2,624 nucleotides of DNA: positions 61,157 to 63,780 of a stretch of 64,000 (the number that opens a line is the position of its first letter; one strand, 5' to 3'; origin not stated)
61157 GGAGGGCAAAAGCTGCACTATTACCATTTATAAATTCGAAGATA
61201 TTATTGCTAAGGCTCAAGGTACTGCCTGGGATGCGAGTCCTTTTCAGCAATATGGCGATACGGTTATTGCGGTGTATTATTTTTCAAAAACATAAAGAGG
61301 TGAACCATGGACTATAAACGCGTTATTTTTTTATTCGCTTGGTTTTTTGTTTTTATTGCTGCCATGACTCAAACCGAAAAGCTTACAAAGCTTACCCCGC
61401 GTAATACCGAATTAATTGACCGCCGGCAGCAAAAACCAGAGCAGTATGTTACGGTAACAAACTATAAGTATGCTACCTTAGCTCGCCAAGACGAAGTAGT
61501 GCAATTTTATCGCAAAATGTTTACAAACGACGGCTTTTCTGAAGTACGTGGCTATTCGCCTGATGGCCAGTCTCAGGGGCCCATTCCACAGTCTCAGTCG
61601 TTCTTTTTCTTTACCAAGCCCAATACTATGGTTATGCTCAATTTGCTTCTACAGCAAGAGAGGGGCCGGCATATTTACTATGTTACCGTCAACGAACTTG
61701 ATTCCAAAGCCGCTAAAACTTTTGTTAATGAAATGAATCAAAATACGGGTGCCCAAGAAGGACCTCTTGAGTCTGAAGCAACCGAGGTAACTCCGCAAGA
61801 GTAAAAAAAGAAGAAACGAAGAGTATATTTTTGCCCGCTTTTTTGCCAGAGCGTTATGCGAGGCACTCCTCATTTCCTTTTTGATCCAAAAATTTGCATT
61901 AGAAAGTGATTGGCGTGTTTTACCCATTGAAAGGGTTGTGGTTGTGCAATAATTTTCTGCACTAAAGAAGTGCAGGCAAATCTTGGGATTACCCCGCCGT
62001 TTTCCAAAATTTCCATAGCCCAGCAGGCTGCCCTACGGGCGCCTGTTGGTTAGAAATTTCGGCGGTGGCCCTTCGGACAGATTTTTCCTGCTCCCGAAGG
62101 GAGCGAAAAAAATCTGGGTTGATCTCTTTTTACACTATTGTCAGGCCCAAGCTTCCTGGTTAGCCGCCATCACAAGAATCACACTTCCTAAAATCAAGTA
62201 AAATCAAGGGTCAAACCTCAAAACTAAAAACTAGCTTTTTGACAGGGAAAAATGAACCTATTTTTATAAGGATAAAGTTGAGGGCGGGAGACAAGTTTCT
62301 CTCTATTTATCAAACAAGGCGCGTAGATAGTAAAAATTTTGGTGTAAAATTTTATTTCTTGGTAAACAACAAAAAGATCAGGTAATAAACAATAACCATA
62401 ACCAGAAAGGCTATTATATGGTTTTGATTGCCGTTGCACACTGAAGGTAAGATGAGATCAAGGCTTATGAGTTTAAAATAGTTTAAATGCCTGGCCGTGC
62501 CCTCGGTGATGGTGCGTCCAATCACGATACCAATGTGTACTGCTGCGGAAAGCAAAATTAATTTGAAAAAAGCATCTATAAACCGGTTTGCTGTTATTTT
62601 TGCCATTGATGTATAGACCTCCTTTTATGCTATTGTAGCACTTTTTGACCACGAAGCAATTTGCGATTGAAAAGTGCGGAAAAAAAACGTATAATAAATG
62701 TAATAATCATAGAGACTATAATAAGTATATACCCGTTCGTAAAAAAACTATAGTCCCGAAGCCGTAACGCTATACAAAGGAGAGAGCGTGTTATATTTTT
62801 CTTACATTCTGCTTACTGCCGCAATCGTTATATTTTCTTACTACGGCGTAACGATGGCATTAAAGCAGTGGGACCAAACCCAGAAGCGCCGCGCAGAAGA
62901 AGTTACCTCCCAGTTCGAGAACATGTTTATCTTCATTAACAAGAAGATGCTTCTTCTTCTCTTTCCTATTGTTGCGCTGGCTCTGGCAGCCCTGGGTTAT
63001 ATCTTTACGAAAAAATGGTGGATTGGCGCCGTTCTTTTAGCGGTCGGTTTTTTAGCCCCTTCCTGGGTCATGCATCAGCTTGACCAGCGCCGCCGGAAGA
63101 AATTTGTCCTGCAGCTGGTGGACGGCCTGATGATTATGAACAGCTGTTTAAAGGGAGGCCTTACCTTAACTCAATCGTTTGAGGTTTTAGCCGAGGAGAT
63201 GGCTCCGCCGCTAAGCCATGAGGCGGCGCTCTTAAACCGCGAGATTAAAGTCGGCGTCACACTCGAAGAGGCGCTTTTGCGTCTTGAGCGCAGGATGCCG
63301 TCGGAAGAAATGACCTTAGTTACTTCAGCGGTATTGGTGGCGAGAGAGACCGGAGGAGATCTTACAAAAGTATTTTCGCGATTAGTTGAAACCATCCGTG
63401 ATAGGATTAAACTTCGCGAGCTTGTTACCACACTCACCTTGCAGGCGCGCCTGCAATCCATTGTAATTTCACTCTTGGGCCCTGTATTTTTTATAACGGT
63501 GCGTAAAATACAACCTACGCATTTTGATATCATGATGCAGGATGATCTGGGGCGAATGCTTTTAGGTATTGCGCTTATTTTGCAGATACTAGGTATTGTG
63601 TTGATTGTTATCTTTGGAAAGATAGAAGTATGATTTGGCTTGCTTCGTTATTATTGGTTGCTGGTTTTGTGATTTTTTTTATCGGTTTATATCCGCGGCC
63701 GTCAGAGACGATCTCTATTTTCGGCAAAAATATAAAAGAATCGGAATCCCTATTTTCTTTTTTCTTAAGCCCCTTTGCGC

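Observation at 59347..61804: Three paralogous signal-peptide proteins with a shared FYR-x-x-F/L-x-x-x-G motif inside the Tad locus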

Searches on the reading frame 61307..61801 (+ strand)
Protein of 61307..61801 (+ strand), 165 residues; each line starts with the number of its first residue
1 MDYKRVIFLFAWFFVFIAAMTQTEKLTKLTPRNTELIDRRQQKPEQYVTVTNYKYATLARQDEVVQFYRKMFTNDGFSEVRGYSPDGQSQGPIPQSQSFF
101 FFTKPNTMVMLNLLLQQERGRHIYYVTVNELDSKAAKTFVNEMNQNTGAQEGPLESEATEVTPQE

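Call 6: search_protein_families(library=pfam, proteins=[window:61307-61801:+], max_evalue=1)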
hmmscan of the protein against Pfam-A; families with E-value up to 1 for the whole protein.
window:61307-61801:+ (165 aa): 0 families

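Call 7: search_protein_families(library=ncbifam, proteins=[window:61307-61801:+], max_evalue=1)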
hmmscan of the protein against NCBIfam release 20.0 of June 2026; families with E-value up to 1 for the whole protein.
window:61307-61801:+ (165 aa): 0 families

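Call 60: predict_structure(alignment_id=A5)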
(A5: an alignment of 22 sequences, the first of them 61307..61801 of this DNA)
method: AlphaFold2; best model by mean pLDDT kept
length: 165 residues; sequences in the alignment: 22
mean_pLDDT: 86.3   pTM: 0.69
mean pLDDT of the five models: 86.3, 85.9, 84.8, 84.5, 83.9
residues with pLDDT >= 90: 107; 70-90: 22; 50-70: 36; < 50: 0
segments of 3 or more residues with pLDDT < 50: none
pLDDT, mean of each block of 10 residues (from residue 1): 92 91 68 95 92 96 95 95 71 75 96 91 96 92 83 63 65
secondary structure, 60 per line:
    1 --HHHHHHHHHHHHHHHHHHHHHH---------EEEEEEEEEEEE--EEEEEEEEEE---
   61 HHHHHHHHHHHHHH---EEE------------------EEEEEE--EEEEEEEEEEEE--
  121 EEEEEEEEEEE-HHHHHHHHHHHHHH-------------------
elements in order: H3-24 E34-45 E48-57 H61-74 E78-80 E99-104 E107-118 E121-131 H133-146

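Call 63: fold_search(model_id=the predicted structure, library=pdb)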
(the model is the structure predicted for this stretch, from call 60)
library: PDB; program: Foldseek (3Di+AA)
matches with E <= 10: 1084; with E <= 0.001: 0
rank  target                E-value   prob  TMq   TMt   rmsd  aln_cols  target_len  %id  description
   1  6i3y_F                4.4e-02  0.33  0.21  0.20  19.1       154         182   10  Crystal structure of the human mitochondrial PRELID1K58V-TRIAP1 complex with PS (released 2019-03-20)
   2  3kdh_A                4.4e-02  0.13  0.15  0.13  14.9       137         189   12  Structure of ligand-free PYL2 (released 2009-11-10)
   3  6e8a_A                5.3e-02  0.87  0.33  0.36  11.1       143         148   10  Crystal structure of DcrB from Salmonella enterica at 1.92 Angstroms resolution (released 2018-10-31)
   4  6py3_A                5.9e-02  0.16  0.16  0.12  16.1       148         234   11  Crystal structure of ligand-binding domain of Pseudomonas fluorescens chemoreceptor CtaA in complex with L-isoleucine (released 2020-03-18)
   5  6jau_A                6.6e-02  0.41  0.19  0.12  14.9       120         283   11  The complex structure of Pseudomonas aeruginosa MucA/MucB. (released 2020-01-29)
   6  8v3t_L                7.0e-02  0.30  0.18  0.20  11.6       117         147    8  CryoEM Structure of Diffocin - precontracted - Collar (released 2024-08-28)
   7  3ijt_B                7.8e-02  0.47  0.21  0.23  14.9       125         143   10  Structural Characterization of SMU.440, a Hypothetical Protein from Streptococcus mutans (released 2009-08-25)
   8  4xzv_B                7.8e-02  0.10  0.12  0.13  18.5       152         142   11  Crystal Structure of SLMO1-TRIAP1 Complex (released 2016-01-20)
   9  5jql_K                1.0e-01  0.13  0.15  0.15  18.5       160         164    8  Crystal Structure of Phosphatidic acid Transporter Ups1/Mdm35 Void of Bound Phospholipid from Saccharomyces Cerevisiae (released 2017-07-12)
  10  7prq_B                1.1e-01  0.30  0.21  0.13  14.6       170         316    7  Structure of the ligand binding domain of the PctD (PA4633) chemoreceptor of Pseudomonas aeruginosa PAO1 in complex wi (released 2022-05-11)
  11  4fpw_A                1.2e-01  0.72  0.30  0.32   7.7       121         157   15  Crystal Structure of CalU16 from Micromonospora echinospora. Northeast Structural Genomics Consortium Target MiR12. (released 2012-12-12)
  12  6in9_A                1.2e-01  0.41  0.19  0.12  15.1       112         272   15  Crystal structure of MucB in complex with MucA(peri) (released 2019-07-24)
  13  5jql_A                1.4e-01  0.20  0.21  0.20  20.2       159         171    9  Crystal Structure of Phosphatidic acid Transporter Ups1/Mdm35 Void of Bound Phospholipid from Saccharomyces Cerevisiae (released 2017-07-12)
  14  3put_A                1.4e-01  0.16  0.16  0.17  16.0       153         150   11  Crystal Structure of the CERT START domain (mutant V151E) from Rhizobium etli at the resolution 1.8A, Northeast Struct (released 2010-12-22)
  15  6i3v_B                1.4e-01  0.16  0.20  0.20  19.2       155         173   11  x-ray structure of the human mitochondrial PRELID1 in complex with TRIAP1 (released 2019-03-20)
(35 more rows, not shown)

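Call 69: search_solved_structures(query=A5, max_evalue=10)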
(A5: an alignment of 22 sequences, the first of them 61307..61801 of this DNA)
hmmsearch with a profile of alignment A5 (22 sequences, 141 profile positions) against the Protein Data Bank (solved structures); distinct sequences matched with E-value up to 10: 23.
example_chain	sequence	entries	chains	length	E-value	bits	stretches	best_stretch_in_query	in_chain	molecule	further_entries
5ztc_A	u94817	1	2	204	0.54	13.3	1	61-120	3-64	Lmo2088 protein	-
3p7l_A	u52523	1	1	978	0.99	12.5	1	36-73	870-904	Insulin-degrading enzyme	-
3tuv_A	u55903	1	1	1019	1.1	12.4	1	36-73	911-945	Insulin-degrading enzyme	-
3p7o_A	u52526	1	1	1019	1.1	12.4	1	36-73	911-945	Insulin-degrading enzyme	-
6g0k_A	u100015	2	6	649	1.4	11.9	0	47-103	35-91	Low affinity penicillin-binding protein 5 (PBP5)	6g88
5e31_A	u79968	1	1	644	1.6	11.8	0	50-103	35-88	Penicillin binding protein 2 prime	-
8f3t_A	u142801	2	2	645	1.6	11.8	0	50-103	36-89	Penicillin binding protein 5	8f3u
5dvy_A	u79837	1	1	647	2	11.5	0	49-103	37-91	Penicillin binding protein 2 prime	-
8k33_B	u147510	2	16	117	2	11.5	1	95-133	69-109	NB1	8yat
8yaf_B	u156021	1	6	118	2.1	11.4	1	95-133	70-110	NB1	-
9d25_A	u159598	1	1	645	2.2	11.3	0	50-103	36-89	Penicillin Binding Protein 5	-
6c84_A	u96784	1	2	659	2.4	11.3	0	47-103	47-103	Penicillin-binding protein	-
8f3o_A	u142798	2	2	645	2.5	11.2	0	50-103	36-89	Penicillin binding protein 5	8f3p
8f3q_A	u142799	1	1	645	2.5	11.2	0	50-103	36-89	Penicillin binding protein 5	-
8f3h_A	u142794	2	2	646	2.5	11.2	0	50-103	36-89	Penicillin binding protein 5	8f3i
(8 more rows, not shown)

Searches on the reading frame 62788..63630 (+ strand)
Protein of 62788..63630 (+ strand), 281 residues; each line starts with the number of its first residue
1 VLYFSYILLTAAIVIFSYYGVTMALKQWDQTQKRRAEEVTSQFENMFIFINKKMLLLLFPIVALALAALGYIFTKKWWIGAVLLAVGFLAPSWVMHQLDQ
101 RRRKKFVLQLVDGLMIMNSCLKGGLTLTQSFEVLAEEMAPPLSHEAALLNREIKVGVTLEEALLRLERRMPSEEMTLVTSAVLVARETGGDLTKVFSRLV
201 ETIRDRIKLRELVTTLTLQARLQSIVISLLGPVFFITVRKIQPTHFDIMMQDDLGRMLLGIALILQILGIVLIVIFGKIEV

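Call 6: search_protein_families(library=pfam, proteins=[window:62788-63630:+], max_evalue=1)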
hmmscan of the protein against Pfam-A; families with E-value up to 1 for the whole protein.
window:62788-63630:+ (281 aa): 6 families
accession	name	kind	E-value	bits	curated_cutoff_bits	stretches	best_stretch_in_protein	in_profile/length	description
PF00482.28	T2SSF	-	2.1e-18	66.9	25.2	1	116-236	4-121/125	Type II secretion system (T2SS), protein F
PF24008.1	DUF7322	-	0.0031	17.5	27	1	61-90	22-51/61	Domain of unknown function (DUF7322)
PF18944.7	DUF5691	-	0.0067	16.4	27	1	88-211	370-489/491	Family of unknown function (DUF5691)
PF13787.11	HXXEE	-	0.038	15.2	25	1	25-98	18-88/114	Protein of unknown function with HXXEE motif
PF22551.1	TY-Chap1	-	0.12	12.4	27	1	180-224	34-78/132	T3SS (YopN, CesT) and YbjN peptide-binding chaperone 1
PF02285.20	COX8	-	0.19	12.1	24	1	79-103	17-42/43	Cytochrome oxidase c subunit VIII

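Call 7: search_protein_families(library=ncbifam, proteins=[window:62788-63630:+], max_evalue=1)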
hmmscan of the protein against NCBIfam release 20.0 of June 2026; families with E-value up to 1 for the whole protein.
window:62788-63630:+ (281 aa): 3 families
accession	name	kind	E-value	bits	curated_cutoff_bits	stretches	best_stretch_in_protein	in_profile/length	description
NF010318.0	PRK13755.1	equivalog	0.094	13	170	1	41-96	43-90/140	organomercurial transporter MerC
NF038396.1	NF038396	subfamily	0.11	12.4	40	1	56-86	9-41/59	NF038396 family protein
NF050099.1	SepX_GlpR_2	exception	0.12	12.4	150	0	54-101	106-152/250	divisome protein SepX/GlpR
